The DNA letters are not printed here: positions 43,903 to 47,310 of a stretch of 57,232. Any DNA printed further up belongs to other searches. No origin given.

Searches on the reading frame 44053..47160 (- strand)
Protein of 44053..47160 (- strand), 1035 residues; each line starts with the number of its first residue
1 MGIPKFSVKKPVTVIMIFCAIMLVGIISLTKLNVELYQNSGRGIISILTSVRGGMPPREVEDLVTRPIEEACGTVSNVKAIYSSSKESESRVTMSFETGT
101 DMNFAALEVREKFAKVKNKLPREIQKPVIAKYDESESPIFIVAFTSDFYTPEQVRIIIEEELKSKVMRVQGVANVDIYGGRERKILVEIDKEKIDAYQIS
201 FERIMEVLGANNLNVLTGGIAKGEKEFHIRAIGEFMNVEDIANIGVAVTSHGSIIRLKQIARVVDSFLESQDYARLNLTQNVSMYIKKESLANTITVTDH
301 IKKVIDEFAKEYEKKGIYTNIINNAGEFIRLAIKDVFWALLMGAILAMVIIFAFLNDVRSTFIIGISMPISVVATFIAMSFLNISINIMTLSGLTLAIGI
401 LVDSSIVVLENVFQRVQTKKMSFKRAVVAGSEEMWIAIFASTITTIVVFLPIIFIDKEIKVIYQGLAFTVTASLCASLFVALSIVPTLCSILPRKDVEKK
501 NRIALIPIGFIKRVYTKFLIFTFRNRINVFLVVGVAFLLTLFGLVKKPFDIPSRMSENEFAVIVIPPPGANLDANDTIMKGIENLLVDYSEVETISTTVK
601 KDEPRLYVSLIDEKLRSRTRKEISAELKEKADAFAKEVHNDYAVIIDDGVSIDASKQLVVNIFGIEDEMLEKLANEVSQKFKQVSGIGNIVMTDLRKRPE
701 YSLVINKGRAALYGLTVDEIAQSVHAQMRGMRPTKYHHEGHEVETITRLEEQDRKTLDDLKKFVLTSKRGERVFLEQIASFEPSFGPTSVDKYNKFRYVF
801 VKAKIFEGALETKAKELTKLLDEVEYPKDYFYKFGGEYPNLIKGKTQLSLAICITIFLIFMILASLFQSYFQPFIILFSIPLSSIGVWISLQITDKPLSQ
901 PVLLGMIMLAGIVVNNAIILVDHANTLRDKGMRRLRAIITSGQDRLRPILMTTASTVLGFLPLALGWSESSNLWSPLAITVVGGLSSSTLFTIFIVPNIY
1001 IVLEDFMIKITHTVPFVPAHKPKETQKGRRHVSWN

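Call 8: search_protein_families(library=pfam, proteins=[window:44053-47160:-], max_evalue=0.00001)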
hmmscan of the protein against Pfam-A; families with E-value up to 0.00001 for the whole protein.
window:44053-47160:- (1035 aa): 3 families
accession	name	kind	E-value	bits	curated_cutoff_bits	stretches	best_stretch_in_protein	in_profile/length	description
PF00873.25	ACR_tran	-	9.6e-222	739.1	28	1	4-1003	2-1020/1021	AcrB/AcrD/AcrF family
PF02355.23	SecD_SecF_C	-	3.8e-06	26.9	20.5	0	847-1003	32-186/189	Protein export membrane protein SecD/SecF, C-terminal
PF03176.21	MMPL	-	6.2e-06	25.8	20.5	0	845-1005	142-304/333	MMPL family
